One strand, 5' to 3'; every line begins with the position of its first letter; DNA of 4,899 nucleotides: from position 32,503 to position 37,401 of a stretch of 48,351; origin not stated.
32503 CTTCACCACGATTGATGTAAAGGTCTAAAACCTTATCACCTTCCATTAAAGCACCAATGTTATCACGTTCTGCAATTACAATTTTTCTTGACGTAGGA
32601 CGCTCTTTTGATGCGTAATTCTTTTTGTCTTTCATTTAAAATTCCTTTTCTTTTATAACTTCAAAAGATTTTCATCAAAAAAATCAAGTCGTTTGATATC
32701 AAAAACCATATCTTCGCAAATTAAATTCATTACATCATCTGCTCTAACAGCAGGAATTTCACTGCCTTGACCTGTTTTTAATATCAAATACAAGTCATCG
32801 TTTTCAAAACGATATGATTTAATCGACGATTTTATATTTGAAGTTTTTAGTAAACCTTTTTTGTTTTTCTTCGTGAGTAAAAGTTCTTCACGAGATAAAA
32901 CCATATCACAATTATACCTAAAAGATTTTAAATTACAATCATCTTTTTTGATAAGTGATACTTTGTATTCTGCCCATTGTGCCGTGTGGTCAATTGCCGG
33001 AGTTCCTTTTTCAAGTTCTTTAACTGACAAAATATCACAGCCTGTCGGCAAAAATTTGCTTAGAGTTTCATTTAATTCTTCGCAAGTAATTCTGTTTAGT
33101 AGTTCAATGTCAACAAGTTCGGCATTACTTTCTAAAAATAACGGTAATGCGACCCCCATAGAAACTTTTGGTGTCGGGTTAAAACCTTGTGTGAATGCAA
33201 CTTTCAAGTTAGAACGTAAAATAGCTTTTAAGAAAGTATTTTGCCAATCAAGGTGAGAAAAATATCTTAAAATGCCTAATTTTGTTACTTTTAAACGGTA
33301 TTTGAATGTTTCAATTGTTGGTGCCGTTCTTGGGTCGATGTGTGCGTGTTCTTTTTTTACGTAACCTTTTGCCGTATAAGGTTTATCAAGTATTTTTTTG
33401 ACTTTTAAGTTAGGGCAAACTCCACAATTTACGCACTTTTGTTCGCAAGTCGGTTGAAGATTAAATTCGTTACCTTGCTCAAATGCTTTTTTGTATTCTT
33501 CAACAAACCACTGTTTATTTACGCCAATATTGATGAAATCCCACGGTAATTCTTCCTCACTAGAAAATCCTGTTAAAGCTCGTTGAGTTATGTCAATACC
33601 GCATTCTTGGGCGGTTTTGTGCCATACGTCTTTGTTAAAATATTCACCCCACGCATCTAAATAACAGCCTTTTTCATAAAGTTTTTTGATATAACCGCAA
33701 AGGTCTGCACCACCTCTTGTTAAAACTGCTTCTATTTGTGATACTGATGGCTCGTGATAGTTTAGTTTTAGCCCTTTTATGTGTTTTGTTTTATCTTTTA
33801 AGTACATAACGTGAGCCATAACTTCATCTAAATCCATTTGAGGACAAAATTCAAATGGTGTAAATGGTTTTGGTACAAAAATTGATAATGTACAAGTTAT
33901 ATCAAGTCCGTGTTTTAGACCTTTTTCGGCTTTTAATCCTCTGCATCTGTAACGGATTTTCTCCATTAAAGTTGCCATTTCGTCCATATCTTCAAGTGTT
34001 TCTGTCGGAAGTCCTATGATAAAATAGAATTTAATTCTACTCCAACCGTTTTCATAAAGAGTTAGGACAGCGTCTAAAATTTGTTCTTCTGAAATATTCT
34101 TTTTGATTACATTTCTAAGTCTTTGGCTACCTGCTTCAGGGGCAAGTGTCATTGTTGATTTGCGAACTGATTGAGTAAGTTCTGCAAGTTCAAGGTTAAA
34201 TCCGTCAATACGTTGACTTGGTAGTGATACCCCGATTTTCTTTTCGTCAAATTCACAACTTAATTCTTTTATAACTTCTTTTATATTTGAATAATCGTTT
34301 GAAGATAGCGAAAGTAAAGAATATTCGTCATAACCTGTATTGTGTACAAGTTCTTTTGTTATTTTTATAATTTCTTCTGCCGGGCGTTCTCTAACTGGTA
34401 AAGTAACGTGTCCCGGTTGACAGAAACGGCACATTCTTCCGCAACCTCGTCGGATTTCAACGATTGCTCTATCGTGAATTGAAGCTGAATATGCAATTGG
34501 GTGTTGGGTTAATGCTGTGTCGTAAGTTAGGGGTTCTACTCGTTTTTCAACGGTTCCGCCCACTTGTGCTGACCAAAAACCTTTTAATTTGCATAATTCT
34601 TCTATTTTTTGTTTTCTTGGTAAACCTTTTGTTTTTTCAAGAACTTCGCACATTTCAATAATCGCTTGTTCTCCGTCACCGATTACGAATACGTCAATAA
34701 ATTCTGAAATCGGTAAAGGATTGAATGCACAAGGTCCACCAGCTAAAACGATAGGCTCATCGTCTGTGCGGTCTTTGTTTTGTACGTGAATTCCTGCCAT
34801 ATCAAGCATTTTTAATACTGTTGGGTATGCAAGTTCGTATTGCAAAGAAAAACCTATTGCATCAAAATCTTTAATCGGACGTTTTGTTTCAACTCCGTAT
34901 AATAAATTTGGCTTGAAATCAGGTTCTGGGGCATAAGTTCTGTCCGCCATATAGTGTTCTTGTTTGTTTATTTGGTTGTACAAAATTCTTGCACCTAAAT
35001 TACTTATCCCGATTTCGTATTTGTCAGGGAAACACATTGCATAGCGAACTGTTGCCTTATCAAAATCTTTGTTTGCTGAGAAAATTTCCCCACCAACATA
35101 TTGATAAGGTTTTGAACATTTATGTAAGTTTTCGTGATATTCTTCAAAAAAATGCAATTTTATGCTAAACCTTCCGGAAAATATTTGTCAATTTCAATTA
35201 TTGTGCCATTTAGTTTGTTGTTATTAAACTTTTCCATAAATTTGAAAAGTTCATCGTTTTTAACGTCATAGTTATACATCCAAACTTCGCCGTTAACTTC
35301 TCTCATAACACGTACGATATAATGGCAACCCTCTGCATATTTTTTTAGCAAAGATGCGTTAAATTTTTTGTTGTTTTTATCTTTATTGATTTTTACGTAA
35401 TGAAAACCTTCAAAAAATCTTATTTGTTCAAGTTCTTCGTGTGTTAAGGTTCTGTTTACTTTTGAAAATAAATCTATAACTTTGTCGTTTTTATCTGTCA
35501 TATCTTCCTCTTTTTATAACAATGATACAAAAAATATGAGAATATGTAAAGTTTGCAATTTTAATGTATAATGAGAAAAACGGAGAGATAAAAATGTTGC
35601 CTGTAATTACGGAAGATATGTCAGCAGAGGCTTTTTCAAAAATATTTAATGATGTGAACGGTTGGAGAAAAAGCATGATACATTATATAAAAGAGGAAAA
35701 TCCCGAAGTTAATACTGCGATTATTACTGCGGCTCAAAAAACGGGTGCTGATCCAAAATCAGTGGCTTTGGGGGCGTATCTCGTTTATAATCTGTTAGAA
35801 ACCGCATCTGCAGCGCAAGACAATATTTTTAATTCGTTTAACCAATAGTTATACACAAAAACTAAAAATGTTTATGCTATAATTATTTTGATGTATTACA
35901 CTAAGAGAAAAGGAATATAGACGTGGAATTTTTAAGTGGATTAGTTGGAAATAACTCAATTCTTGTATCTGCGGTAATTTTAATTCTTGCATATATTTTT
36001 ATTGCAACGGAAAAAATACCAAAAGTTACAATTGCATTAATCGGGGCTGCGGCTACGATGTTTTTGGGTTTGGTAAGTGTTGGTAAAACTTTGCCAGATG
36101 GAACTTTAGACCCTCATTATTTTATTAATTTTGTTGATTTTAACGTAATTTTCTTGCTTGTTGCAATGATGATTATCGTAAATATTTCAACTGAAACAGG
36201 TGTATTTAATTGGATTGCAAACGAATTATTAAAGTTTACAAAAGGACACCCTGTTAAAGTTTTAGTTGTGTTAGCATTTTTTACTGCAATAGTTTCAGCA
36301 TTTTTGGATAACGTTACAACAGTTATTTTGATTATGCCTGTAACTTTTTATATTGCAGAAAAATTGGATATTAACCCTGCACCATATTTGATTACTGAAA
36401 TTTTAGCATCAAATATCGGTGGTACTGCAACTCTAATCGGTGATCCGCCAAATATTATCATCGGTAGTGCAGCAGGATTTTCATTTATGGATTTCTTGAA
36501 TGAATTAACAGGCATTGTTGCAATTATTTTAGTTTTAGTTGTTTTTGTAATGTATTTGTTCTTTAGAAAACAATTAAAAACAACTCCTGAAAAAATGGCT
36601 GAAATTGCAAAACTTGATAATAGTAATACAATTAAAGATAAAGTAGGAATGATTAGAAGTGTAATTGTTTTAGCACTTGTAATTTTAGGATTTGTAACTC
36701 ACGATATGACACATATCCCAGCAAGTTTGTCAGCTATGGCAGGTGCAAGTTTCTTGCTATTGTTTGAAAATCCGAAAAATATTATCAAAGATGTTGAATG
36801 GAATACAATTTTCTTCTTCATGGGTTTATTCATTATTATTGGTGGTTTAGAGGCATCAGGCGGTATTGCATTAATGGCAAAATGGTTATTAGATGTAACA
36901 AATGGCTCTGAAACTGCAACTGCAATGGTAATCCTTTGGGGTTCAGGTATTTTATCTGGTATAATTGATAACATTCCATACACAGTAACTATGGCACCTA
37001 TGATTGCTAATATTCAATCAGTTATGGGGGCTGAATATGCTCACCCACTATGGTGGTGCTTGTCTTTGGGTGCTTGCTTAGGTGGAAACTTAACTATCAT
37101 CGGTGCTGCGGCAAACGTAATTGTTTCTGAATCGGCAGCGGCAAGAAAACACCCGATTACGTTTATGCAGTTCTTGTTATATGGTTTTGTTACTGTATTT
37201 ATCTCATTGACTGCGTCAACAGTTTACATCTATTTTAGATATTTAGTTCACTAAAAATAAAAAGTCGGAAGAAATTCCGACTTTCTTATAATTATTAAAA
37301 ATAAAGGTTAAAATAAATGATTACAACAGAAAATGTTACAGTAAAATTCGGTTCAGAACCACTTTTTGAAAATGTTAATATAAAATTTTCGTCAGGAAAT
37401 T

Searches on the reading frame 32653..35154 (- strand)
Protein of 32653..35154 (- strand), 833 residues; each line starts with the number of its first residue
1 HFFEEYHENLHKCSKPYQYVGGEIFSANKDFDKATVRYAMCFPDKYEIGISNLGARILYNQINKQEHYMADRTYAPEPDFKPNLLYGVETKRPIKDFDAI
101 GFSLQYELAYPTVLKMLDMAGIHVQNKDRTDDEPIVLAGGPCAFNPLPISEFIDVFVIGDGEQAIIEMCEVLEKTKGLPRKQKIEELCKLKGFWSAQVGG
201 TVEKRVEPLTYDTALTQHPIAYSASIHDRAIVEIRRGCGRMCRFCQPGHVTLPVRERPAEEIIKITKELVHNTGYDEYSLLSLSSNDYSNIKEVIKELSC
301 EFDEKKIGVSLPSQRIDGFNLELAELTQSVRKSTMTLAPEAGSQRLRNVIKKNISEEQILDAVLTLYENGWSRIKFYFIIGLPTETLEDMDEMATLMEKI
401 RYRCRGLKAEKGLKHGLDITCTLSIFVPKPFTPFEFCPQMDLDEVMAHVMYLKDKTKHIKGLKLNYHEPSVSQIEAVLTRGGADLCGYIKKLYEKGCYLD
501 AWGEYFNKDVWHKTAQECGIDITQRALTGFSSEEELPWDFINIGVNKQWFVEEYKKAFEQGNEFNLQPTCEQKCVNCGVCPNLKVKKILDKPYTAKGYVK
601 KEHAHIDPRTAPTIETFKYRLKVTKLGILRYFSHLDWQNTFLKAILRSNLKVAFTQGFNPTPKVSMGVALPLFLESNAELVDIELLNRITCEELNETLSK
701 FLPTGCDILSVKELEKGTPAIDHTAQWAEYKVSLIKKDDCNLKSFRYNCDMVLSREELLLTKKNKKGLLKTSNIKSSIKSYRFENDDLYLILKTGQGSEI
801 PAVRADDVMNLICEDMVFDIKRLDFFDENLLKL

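Call 29: search_protein_families(library=pfam, proteins=[window:32653-35154:-], max_evalue=0.001)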
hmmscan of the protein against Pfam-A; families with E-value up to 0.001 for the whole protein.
window:32653-35154:- (833 aa): 3 families
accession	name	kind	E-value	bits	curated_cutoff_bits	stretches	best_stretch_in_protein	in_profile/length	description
PF19864.5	Radical_SAM_N2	-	1.6e-46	158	29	1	54-194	1-149/151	Radical SAM proteins, N-terminal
PF10105.14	DUF2344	-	6.1e-41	140.7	23.8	1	618-797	1-169/176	Uncharacterized protein conserved in bacteria (DUF2344)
PF04055.27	Radical_SAM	-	5.4e-21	75.9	29.5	1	233-396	2-165/166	Radical SAM superfamily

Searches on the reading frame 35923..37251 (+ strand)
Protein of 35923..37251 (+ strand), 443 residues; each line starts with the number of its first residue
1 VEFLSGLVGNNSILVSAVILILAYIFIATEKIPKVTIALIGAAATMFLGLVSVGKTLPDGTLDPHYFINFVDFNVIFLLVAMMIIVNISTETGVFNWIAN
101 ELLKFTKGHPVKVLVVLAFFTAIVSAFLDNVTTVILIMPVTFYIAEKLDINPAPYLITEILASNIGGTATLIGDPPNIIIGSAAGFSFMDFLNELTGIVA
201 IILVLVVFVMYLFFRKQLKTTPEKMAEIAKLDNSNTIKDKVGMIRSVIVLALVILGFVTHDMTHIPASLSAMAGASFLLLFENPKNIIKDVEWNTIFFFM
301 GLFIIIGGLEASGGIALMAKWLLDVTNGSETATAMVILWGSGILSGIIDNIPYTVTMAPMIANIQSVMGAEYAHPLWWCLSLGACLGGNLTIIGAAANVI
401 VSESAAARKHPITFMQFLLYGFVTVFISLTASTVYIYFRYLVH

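Call 29: search_protein_families(library=pfam, proteins=[window:35923-37251:+], max_evalue=0.001)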
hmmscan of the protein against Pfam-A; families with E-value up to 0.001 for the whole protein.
window:35923-37251:+ (443 aa): 3 families
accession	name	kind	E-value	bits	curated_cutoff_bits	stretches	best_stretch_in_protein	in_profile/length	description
PF03600.22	CitMHS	-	7.1e-89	298.6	31.9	1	24-383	1-336/336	Citrate transporter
PF02040.21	ArsB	-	3.3e-19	70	22.2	1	72-435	51-418/423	Arsenical pump membrane protein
PF00939.25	Na_sulph_symp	-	5.1e-14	52.6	27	2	195-433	222-463/472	Sodium:sulfate symporter transmembrane region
